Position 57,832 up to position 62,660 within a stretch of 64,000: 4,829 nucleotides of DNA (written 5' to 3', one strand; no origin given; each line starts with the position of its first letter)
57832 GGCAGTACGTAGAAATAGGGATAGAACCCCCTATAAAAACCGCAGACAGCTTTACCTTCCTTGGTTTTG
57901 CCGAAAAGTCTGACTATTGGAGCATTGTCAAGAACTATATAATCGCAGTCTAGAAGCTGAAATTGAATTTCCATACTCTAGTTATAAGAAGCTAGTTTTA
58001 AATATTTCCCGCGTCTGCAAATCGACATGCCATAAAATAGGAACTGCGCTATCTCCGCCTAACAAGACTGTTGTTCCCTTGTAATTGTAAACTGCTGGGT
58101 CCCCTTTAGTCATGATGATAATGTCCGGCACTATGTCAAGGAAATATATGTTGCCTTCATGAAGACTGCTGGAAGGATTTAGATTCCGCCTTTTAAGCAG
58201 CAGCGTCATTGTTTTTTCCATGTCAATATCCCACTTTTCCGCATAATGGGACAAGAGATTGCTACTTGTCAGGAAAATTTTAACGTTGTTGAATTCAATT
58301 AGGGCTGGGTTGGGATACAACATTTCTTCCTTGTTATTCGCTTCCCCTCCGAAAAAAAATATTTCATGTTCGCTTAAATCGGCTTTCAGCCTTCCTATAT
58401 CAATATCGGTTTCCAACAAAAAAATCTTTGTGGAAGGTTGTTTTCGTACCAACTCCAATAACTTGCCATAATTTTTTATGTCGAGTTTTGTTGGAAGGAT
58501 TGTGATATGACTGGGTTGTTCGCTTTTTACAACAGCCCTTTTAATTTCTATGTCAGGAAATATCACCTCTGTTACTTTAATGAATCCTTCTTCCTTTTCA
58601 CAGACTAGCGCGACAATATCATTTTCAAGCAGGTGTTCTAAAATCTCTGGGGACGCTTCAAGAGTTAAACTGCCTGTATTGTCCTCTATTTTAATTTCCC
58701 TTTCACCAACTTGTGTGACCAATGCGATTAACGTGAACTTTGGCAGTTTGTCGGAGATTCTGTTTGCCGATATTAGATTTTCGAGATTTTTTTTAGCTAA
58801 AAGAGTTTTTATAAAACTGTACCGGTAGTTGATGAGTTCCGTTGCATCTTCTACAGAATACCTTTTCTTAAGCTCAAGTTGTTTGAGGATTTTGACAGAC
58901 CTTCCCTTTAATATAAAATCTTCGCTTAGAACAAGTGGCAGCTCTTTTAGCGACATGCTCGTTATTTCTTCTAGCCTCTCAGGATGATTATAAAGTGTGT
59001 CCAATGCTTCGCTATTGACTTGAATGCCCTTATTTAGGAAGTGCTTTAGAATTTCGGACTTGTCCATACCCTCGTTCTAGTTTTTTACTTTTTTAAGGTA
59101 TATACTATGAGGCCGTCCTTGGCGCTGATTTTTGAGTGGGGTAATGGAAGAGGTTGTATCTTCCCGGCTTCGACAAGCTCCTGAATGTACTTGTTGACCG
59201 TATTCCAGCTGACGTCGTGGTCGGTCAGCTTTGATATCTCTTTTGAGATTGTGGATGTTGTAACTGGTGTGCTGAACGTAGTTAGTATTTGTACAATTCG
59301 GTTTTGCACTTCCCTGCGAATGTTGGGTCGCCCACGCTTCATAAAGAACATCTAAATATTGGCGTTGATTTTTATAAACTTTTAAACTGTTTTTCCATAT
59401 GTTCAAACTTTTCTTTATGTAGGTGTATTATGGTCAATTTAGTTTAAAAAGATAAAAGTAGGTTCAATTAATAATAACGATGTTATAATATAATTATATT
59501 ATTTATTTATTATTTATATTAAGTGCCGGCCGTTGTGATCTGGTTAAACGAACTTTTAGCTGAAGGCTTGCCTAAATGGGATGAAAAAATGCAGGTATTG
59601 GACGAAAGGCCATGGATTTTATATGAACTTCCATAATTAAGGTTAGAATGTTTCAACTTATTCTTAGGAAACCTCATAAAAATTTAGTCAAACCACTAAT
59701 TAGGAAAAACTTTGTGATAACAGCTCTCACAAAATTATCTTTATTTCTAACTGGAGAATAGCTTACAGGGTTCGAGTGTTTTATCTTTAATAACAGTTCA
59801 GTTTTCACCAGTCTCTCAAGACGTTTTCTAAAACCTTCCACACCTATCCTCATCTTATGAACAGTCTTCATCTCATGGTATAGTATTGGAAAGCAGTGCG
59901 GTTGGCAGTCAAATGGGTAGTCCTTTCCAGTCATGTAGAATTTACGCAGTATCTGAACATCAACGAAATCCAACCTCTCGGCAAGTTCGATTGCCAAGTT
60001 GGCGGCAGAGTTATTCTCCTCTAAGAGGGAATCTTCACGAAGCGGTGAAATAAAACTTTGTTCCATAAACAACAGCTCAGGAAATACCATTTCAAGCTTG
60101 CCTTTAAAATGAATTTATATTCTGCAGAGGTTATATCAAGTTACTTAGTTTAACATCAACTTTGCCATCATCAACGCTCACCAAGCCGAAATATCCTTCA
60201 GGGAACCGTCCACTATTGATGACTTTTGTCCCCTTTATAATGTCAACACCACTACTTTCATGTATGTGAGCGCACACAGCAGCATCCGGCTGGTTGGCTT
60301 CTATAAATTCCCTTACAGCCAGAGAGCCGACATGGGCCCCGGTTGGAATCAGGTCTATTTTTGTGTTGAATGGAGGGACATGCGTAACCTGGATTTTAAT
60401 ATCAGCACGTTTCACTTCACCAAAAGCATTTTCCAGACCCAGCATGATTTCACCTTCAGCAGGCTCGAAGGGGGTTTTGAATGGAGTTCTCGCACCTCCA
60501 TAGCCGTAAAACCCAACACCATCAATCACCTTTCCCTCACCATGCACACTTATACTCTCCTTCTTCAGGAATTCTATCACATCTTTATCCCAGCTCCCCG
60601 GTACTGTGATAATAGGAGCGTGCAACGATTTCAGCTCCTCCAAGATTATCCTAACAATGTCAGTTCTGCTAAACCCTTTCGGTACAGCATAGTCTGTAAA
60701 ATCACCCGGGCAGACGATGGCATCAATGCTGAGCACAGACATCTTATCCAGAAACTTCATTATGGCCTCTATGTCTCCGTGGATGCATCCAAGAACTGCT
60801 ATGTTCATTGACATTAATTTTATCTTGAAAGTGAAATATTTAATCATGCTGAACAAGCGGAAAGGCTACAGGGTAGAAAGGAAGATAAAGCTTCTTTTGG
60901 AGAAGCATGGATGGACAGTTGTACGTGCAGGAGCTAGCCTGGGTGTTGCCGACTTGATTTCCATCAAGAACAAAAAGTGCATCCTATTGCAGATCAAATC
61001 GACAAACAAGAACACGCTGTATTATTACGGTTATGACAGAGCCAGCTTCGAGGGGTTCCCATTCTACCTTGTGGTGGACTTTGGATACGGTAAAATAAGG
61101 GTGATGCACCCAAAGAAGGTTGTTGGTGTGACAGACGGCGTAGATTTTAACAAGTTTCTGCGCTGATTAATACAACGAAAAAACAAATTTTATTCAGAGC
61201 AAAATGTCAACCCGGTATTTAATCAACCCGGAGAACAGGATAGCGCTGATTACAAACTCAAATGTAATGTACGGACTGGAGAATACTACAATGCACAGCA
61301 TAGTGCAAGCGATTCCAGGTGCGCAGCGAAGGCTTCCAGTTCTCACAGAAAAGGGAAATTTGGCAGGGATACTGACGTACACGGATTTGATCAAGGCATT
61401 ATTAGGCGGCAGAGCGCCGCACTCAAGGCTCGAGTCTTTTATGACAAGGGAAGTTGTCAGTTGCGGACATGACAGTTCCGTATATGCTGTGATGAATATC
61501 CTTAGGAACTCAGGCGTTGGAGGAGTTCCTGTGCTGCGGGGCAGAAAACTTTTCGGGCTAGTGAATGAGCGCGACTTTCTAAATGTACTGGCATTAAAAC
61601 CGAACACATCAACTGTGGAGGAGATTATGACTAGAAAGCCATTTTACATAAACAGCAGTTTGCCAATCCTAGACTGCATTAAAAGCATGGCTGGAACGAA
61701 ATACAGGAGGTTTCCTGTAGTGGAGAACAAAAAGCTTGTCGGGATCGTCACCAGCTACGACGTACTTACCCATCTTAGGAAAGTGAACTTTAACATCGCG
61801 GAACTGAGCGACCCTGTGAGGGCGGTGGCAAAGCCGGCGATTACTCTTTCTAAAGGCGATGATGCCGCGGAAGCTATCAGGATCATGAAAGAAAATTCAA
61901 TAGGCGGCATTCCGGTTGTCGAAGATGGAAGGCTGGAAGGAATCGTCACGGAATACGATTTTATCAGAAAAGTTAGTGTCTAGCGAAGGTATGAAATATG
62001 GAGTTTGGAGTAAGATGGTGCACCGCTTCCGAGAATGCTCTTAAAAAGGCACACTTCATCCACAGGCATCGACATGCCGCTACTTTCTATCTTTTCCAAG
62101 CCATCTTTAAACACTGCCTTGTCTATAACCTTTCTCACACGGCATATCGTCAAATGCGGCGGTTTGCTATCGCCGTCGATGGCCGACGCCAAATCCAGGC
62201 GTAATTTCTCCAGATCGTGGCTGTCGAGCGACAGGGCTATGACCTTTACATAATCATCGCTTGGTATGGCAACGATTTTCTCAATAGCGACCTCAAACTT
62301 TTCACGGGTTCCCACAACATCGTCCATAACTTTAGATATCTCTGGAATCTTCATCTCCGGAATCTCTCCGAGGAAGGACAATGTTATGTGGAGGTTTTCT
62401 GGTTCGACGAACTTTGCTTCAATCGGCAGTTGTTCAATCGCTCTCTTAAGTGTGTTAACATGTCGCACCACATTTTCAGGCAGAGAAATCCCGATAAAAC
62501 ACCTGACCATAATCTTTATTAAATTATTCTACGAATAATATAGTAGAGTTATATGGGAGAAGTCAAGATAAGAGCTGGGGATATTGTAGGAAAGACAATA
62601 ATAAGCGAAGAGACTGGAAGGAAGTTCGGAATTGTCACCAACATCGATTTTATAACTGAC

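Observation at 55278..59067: PolB with C-terminal Cys4 finger encoded next to a DP1-like protein whose phosphoesterase site is degenerate: a eukaryote-like catalytic/B-subunit pair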

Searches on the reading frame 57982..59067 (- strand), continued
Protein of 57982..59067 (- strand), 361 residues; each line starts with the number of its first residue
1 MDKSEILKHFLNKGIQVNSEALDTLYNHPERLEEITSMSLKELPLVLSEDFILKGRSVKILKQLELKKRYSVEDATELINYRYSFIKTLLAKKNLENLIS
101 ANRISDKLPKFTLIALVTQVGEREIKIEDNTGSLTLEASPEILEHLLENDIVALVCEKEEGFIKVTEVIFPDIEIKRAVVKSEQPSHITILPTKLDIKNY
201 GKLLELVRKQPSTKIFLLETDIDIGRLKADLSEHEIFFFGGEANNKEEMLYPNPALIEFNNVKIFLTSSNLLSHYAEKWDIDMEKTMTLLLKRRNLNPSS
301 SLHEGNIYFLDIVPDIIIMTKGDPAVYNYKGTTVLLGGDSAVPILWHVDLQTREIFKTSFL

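Call 51: fold_search(model_id=the predicted structure, library=pdb)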
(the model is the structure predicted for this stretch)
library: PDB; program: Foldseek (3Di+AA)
matches with E <= 10: 765; with E <= 0.001: 47
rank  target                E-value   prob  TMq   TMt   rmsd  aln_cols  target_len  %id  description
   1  9f29_A                2.4e-17  1.00  0.65  0.54   6.1       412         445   14  Pyrococcus abyssi PolD in complex with Rpa2 winged-helix domain class 1 (composite map) (released 2024-12-04)
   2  9f2a_A                4.1e-17  1.00  0.67  0.56   4.8       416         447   15  Pyrococcus abyssi PolD in complex with Rpa2 winged-helix domain class 2 (composite map) (released 2024-12-04)
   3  6hmf_B                9.5e-17  1.00  0.64  0.53   5.5       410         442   15  D-family DNA polymerase - DP1 subunit (3'-5' proof-reading exonuclease) H451 proof-reading deficient variant (released 2019-01-30)
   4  5ihe_B                3.1e-16  1.00  0.64  0.54   6.3       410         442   15  D-family DNA polymerase - DP1 subunit (3'-5' proof-reading exonuclease) (released 2016-08-31)
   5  8ppt_A                8.0e-16  1.00  0.63  0.53   5.6       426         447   15  Pyrococcus abyssi DNA polymerase D (PolD) in its editing mode bound to a primer/template substrate containing a mismat (released 2023-12-20)
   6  7pfo_A                2.5e-15  1.00  0.65  0.46   9.5       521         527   12  Core human replisome (released 2021-11-10)
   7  6tny_B                1.8e-14  1.00  0.62  0.53   5.8       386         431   12  Processive human polymerase delta holoenzyme (released 2019-12-18)
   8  7pmk_R                3.2e-14  1.00  0.62  0.43  11.2       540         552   12  S. cerevisiae replisome-SCF(Dia2) complex bound to double-stranded DNA (conformation I) (released 2021-11-10)
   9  3e0j_E                3.8e-14  1.00  0.57  0.51   7.0       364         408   13  X-ray structure of the complex of regulatory subunits of human DNA polymerase delta (released 2008-12-16)
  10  6hms_A                4.6e-14  1.00  0.64  0.59   5.4       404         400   15  Cryo-EM map of DNA polymerase D from Pyrococcus abyssi in complex with DNA (released 2019-01-30)
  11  3e0j_A                8.9e-14  1.00  0.56  0.49   7.6       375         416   13  X-ray structure of the complex of regulatory subunits of human DNA polymerase delta (released 2008-12-16)
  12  8xgc_9                1.3e-13  1.00  0.62  0.41  10.2       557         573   12  Structure of yeast replisome associated with FACT and histone hexamer, Composite map (released 2024-02-14)
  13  5vbn_A                1.5e-13  1.00  0.63  0.54   5.0       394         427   13  Crystal Structure of human DNA polymerase epsilon B-subunit in complex with C-terminal domain of catalytic subunit (released 2017-08-02)
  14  3e0j_C                2.0e-13  1.00  0.57  0.51   7.0       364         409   13  X-ray structure of the complex of regulatory subunits of human DNA polymerase delta (released 2008-12-16)
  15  9ekb_B                2.9e-13  1.00  0.60  0.51   6.3       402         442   12  Cryo-EM structure of apo-form human DNA polymerase delta (released 2025-02-05)
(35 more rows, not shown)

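Call 63: find_encoding_contigs(protein=P0001, flank=10000, max_places=3)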
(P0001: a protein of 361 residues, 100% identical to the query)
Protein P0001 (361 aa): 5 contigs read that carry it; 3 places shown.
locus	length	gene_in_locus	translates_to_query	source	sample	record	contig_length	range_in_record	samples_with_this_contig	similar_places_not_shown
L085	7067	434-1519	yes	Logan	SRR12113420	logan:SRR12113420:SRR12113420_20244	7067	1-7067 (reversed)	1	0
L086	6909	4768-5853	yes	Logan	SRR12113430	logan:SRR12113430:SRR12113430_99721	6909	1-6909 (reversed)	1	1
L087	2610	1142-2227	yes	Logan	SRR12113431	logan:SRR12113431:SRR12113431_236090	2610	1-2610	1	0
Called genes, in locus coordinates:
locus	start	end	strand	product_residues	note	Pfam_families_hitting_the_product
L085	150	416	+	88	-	-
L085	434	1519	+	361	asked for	-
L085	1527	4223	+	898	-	PF03104:DNA_pol_B_exo1, PF00136:DNA_pol_B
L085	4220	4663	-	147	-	PF04101:Glyco_tran_28_C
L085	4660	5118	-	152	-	PF08660:Alg14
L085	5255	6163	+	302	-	PF01408:GFO_IDH_MocA, PF02894:GFO_IDH_MocA_C, PF22725:GFO_IDH_MocA_C3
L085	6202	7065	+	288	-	?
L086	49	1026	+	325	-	PF00814:TsaD, PF22521:HypF_C_2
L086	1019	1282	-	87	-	PF05239:PRC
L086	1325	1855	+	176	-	PF02834:LigT_PEase, PF13563:2_5_RNA_ligase2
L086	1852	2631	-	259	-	PF00571:CBS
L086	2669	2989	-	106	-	PF01870:Hjc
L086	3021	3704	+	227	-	PF00149:Metallophos, PF12850:Metallophos_2, PF14582:Metallophos_3 (weak)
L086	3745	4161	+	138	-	-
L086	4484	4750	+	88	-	-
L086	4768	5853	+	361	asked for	-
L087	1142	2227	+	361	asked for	-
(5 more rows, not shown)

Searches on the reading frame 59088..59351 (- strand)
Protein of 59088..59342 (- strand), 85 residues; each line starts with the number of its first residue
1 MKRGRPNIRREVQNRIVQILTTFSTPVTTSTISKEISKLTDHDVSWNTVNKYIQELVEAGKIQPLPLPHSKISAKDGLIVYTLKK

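Call 37: search_solved_structures(query=A5, max_evalue=10, show_alignments=2)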
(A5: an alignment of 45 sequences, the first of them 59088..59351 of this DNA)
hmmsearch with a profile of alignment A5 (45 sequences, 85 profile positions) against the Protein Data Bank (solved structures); distinct sequences matched with E-value up to 10: 2.
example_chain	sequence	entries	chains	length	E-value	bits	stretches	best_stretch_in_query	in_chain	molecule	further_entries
6dk4_A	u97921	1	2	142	1.2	12.3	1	16-67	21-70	Ferric uptake regulation protein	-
2g9w_A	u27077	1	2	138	1.3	12.3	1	12-66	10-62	conserved hypothetical protein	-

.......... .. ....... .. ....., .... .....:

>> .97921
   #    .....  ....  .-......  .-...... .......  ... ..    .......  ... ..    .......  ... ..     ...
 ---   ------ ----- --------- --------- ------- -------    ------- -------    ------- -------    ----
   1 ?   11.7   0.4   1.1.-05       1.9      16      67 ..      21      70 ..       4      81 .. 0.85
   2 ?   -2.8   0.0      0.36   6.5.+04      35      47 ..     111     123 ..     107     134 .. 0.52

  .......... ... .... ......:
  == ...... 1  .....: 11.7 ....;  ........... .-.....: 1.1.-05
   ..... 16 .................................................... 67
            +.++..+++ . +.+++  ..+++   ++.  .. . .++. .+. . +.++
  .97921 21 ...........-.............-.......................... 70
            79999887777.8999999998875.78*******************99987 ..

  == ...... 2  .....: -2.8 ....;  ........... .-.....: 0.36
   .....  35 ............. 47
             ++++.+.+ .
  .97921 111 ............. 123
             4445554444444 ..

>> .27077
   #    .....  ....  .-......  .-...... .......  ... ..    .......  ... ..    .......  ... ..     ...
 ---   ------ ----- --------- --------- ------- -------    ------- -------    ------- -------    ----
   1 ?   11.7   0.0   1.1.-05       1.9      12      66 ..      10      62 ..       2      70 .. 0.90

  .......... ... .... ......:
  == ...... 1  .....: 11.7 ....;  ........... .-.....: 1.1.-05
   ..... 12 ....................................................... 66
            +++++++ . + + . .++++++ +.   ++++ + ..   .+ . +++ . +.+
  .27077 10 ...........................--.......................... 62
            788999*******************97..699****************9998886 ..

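Call 38: search_protein_families(library=pfam, alignment_id=A5, max_evalue=0.1)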
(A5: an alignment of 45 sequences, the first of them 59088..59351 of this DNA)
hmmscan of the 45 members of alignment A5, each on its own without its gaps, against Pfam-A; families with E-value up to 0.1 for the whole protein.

A. member 1, window:59088-59351:- (88 aa): 7 families
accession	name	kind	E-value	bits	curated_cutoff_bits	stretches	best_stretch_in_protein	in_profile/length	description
PF24033.1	DUF7342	-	0.00058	20.3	31.6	1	16-66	4-48/150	Family of unknown function (DUF7342)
PF13412.12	HTH_24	-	0.0058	16.6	21.9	1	47-66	29-48/48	Winged helix-turn-helix DNA-binding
PF13565.12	HTH_32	-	0.009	17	33.7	1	6-55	23-72/73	Homeodomain-like domain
PF08279.18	HTH_11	-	0.0094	16.3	25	1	16-64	2-45/55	HTH domain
PF16007.11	DUF4777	-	0.026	15.2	34.4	1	18-64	8-52/66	Domain of unknown function (DUF4777)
PF04407.17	DUF531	-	0.037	14.6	25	1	34-87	46-99/170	Protein of unknown function (DUF531)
PF14947.12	HTH_45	-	0.037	14.5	25.5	1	43-66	27-50/77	Winged helix-turn-helix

B. families by the number of members that match (of 45 scanned): 68 families (the first 25 are shown)
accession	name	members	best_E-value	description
PF07106.19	TBPIP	33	6.9e-07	TBPIP/Hop2 winged helix domain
PF24033.1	DUF7342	23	0.00014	Family of unknown function (DUF7342)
PF14947.12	HTH_45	21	0.00073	Winged helix-turn-helix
PF13412.12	HTH_24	12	0.0058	Winged helix-turn-helix DNA-binding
PF03965.22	Penicillinase_R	9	4.2e-06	Penicillinase repressor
PF04407.17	DUF531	8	0.00098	Protein of unknown function (DUF531)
PF03962.21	Mnd1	7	0.00035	Mnd1 HTH domain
PF14277.12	DUF4364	7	0.0012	Domain of unknown function (DUF4364)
PF13565.12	HTH_32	7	0.0075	Homeodomain-like domain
PF08672.17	ANAPC2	7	0.01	Anaphase promoting complex (APC) subunit 2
PF21128.4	MCM4_WHD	7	0.012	MCM4, winged helix domain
PF23159.1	WH_Rok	5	0.0024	Repressor Rok winged helix domain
PF16007.11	DUF4777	5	0.0039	Domain of unknown function (DUF4777)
PF08279.18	HTH_11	3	3.9e-05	HTH domain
PF18121.7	TFA2_Winged_2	3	0.014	TFA2 Winged helix domain 2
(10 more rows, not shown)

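Call 67: predict_structure(protein=window:59088-59342:-)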
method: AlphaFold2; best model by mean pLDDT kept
length: 85 residues; sequences in the alignment: 1
mean_pLDDT: 73.0   pTM: 0.62
mean pLDDT of the five models: 73.0, 59.6, 52.1, 50.8, 47.0
residues with pLDDT >= 90: 0; 70-90: 57; 50-70: 22; < 50: 6
segments of 3 or more residues with pLDDT < 50: 69-71
pLDDT, mean of each block of 10 residues (from residue 1): 63 84 76 76 72 87 68 56 76
secondary structure, 60 per line:
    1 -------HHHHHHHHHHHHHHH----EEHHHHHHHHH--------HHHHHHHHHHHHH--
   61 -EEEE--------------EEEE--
elements in order: H8-22 H29-37 H46-58 E62-65 E80-83

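Call 69: fold_search(model_id=the predicted structure, library=pdb)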
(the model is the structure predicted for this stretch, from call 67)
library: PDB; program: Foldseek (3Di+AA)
matches with E <= 10: 1321; with E <= 0.001: 1
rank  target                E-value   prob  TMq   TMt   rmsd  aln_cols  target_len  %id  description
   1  2xig_B                9.7e-04  1.00  0.70  0.42   2.0        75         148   17  The structure of the Helicobacter pylori ferric uptake regulator Fur reveals three functional metal binding sites (released 2011-01-19)
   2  2mh2_MODEL_1_A        2.3e-03  1.00  0.62  0.79   2.3        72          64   17  Structural insights into the DNA recognition and protein interaction domains reveal fundamental homologous DNA (released 2014-04-16)
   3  4rb1_A                2.6e-03  1.00  0.65  0.44   2.3        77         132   17  Crystal structure of Magnetospirillum gryphiswaldense MSR-1 Fur-Mn2+-E. coli Fur box (released 2015-07-15)
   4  7pkt_K                3.1e-03  1.00  0.73  0.34   3.3        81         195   16  Large subunit of the Chlamydomonas reinhardtii mitoribosome (released 2022-06-15)
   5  2nyx_B                4.4e-03  1.00  0.66  0.39   1.8        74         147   23  Crystal structure of RV1404 from Mycobacterium tuberculosis (released 2006-12-05)
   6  7ne9_AAA              4.4e-03  1.00  0.63  0.46   3.7        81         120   16  A single sensor controls large variations in zinc quotas in a marine cyanobacterium (released 2022-03-02)
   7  8h7a_F                4.4e-03  1.00  0.54  0.58   6.3        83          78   17  Crystal structure of the dimer form KAT6A WH domain with its bound double stranded DNA (released 2023-01-18)
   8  8h7a_A                5.0e-03  1.00  0.54  0.58   6.4        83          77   17  Crystal structure of the dimer form KAT6A WH domain with its bound double stranded DNA (released 2023-01-18)
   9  7y43_A                5.3e-03  1.00  0.55  0.58   5.8        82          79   17  Crystal structure of the KAT6A WH domain and its bound double stranded DNA (released 2023-01-18)
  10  5nbc_B                5.7e-03  1.00  0.64  0.44   2.5        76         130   14  Structure of Prokaryotic Transcription Factors (released 2018-05-16)
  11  9ire_A                7.4e-03  1.00  0.63  0.38   3.1        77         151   16  CRYSTAL STRUCTURE OF Bacillus cereus FERRIC UPTAKE REGULATOR (released 2025-07-23)
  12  2dk8_MODEL_1_A        7.4e-03  1.00  0.63  0.66   6.2        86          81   17  Solution structure of rpc34 subunit in RNA polymerase III from mouse (released 2006-10-06)
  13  2xig_C                7.8e-03  1.00  0.69  0.40   1.9        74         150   18  The structure of the Helicobacter pylori ferric uptake regulator Fur reveals three functional metal binding sites (released 2011-01-19)
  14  6dk4_A                7.8e-03  1.00  0.69  0.45   1.8        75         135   19  Crystal structure of Campylobacter jejuni peroxide stress regulator (released 2018-06-13)
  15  2xig_A                8.4e-03  1.00  0.70  0.42   1.9        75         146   17  The structure of the Helicobacter pylori ferric uptake regulator Fur reveals three functional metal binding sites (released 2011-01-19)
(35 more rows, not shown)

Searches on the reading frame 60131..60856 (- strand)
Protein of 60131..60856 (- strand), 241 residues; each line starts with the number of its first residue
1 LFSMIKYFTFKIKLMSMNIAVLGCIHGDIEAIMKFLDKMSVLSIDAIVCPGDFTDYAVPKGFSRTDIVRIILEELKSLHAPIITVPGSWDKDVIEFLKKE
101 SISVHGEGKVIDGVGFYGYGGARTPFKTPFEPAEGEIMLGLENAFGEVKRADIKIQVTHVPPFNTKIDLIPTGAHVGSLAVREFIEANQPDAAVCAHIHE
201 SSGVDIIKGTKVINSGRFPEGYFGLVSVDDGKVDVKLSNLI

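Call 45: search_protein_families(library=pfam, proteins=[window:60131-60856:-], max_evalue=0.001)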
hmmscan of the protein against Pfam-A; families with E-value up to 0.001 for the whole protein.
window:60131-60856:- (241 aa): 3 families
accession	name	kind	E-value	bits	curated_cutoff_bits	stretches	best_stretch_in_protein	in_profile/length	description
PF00149.33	Metallophos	-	2.3e-15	57.9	21.5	1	17-200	1-190/191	Calcineurin-like phosphoesterase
PF12850.12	Metallophos_2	-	4.7e-10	40.1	27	1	17-218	1-135/154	Calcineurin-like phosphoesterase superfamily domain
PF14582.11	Metallophos_3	-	2.1e-09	37.5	28.2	1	153-235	175-256/259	Metallophosphoesterase, calcineurin superfamily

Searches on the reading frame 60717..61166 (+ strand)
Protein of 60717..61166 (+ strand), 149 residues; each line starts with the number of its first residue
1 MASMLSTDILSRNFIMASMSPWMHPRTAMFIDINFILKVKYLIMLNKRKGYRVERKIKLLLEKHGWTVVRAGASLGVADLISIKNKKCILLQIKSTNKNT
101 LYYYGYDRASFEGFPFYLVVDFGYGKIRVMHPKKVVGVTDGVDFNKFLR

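Call 45: search_protein_families(library=pfam, proteins=[window:60717-61166:+], max_evalue=0.001)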
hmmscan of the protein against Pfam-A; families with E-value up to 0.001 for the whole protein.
window:60717-61166:+ (149 aa): 1 family
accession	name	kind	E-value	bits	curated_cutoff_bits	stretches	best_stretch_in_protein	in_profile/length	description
PF01870.24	Hjc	-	2.9e-09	37.2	21.1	1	53-102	2-55/93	Archaeal holliday junction resolvase (hjc)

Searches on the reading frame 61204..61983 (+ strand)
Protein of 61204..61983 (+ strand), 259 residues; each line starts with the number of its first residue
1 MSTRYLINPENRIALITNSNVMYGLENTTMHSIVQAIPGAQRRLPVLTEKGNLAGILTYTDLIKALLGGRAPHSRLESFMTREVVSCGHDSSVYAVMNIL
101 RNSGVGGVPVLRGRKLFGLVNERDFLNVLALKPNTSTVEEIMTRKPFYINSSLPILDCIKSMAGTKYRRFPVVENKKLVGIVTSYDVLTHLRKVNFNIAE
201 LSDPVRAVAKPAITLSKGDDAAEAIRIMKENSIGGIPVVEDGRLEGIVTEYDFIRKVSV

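Call 45: search_protein_families(library=pfam, proteins=[window:61204-61983:+], max_evalue=0.001)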
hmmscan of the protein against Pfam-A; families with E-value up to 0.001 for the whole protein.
window:61204-61983:+ (259 aa): 1 family
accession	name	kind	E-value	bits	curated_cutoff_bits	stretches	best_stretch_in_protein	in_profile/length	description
PF00571.33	CBS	-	9.2e-50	167.2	24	4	138-192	1-56/57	CBS domain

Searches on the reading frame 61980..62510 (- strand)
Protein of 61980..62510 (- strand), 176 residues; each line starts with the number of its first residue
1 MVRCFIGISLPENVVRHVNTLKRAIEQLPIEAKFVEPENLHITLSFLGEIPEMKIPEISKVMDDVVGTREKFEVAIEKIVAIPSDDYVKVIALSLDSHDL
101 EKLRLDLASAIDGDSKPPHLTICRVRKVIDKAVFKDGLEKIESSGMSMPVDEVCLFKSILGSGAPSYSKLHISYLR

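Call 45: search_protein_families(library=pfam, proteins=[window:61980-62510:-], max_evalue=0.001)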
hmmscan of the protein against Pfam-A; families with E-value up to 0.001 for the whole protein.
window:61980-62510:- (176 aa): 2 families
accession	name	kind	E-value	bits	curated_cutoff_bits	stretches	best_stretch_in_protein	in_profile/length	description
PF02834.22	LigT_PEase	-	2.4e-20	72.9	23.3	1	8-89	1-84/87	LigT like Phosphoesterase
PF13563.12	2_5_RNA_ligase2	-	5e-08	33.6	27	1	35-157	21-147/152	2'-5' RNA ligase superfamily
